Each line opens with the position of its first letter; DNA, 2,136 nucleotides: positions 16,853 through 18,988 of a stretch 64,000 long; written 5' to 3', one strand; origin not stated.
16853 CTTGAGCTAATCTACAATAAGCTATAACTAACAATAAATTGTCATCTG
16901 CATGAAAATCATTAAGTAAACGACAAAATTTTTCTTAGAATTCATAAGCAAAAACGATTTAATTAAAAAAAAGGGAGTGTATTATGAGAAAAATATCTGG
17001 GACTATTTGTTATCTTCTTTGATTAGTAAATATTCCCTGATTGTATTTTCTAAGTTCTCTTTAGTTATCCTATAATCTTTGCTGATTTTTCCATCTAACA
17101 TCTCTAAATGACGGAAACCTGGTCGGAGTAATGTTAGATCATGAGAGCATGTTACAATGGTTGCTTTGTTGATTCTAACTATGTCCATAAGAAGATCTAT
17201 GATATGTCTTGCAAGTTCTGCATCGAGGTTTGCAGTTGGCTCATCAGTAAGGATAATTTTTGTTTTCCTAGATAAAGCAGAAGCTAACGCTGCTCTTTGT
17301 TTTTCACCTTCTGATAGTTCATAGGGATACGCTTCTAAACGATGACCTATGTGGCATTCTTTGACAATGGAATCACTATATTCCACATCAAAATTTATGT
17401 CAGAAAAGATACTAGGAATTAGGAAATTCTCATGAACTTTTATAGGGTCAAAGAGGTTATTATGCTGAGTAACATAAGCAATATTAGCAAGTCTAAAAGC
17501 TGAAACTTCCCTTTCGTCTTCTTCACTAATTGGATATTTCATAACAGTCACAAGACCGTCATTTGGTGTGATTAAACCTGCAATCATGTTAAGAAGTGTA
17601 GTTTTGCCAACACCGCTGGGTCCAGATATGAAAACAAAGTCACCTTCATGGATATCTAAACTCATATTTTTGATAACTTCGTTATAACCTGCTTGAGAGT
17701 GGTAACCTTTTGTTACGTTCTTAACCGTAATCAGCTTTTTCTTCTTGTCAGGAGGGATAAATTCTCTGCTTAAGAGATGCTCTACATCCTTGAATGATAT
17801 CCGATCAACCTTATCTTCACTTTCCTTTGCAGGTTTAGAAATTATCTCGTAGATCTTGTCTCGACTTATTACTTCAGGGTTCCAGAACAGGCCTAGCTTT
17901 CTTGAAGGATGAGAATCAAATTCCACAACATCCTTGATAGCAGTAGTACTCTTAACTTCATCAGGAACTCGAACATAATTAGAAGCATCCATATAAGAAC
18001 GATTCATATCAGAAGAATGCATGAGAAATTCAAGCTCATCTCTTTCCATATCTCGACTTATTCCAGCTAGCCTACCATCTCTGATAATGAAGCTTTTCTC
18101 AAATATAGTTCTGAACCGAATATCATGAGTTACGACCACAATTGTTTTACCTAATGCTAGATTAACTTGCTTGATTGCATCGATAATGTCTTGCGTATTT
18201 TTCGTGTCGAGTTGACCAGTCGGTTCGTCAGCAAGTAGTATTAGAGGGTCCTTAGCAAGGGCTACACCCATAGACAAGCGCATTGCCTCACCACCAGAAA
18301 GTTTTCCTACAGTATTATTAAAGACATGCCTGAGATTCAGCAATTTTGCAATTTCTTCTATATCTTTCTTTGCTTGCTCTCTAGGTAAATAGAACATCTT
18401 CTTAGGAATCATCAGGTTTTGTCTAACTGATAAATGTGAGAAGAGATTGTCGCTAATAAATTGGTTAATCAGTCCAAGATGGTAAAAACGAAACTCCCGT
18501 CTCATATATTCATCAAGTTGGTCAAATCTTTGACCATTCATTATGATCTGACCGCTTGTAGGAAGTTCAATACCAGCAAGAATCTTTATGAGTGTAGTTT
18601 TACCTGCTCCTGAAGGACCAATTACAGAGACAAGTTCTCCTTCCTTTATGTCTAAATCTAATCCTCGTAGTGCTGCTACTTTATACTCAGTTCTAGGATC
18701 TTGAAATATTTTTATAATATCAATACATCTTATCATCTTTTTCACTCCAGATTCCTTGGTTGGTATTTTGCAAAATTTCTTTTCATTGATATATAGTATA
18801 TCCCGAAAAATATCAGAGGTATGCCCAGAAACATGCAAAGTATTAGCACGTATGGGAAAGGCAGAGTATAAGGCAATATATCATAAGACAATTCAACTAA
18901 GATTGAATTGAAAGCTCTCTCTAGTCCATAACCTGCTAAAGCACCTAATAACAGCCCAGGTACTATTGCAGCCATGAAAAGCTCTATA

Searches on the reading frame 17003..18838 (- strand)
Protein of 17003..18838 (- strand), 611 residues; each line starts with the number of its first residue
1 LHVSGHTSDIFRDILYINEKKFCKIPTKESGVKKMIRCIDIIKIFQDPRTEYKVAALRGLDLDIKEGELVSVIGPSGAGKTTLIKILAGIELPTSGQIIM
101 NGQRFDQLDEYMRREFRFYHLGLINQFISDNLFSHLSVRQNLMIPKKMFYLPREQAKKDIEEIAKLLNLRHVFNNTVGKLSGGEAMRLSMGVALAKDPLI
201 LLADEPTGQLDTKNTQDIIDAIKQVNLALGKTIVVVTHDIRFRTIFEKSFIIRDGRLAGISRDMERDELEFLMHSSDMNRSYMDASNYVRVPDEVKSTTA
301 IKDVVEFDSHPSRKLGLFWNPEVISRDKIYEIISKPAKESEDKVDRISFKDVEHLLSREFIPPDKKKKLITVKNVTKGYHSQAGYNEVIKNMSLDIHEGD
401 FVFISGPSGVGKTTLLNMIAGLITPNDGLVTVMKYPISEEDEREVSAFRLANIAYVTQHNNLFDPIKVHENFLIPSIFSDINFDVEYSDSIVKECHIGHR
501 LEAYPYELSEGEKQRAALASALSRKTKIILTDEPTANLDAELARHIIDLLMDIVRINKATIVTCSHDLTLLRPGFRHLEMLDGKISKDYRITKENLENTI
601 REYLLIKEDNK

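Call 29: search_protein_families(library=pfam, proteins=[window:17003-18838:-], max_evalue=0.001)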
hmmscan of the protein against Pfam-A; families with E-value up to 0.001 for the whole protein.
window:17003-18838:- (611 aa): 32 families (the best 25 are shown)
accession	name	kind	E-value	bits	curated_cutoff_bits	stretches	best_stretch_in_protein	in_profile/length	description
PF00005.33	ABC_tran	-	9.2e-60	201.6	25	2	57-207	1-136/137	ABC transporter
PF13304.12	AAA_21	-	2e-16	61.4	27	1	475-571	208-303/304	AAA domain, putative AbiEii toxin, Type IV TA system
PF13191.12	AAA_16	-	1.8e-09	38.8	32.6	0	397-431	22-56/167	AAA ATPase domain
PF03193.22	RsgA_GTPase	-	1.3e-08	35.4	30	0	387-421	95-128/174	RsgA GTPase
PF13555.12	AAA_29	-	1.3e-08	34.9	27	1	393-427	16-50/61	P-loop containing region of AAA domain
PF03215.21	Rad17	-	6.3e-08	33.2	23.8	0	63-108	41-85/186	Rad17 P-loop domain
PF20720.3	nSTAND3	-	7.9e-08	32.6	27.2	0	397-420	15-38/155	Novel STAND NTPase 3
PF13401.12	AAA_22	-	2.7e-07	31.4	27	0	399-424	5-30/130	AAA domain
PF02463.25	SMC_N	-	6.6e-07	29.4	40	0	399-553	24-186/220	RecF/RecN/SMC N terminal domain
PF13521.12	AAA_28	-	3.4e-06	27.8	27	0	70-90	2-22/164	AAA domain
PF02367.23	TsaE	-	5e-06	26.9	26.6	0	382-421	4-43/128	Threonylcarbamoyl adenosine biosynthesis protein TsaE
PF00004.35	AAA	-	1.4e-05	26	21.2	0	403-423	2-22/131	ATPase family associated with various cellular activities (AAA)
PF13481.12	AAA_25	-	1.7e-05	25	27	0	395-416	29-50/195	AAA domain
PF13238.12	AAA_18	-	1.9e-05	25.6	29.4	0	402-420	1-19/128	AAA domain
PF00931.28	NB-ARC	-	1.9e-05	24.5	23.5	0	388-419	8-38/248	NB-ARC domain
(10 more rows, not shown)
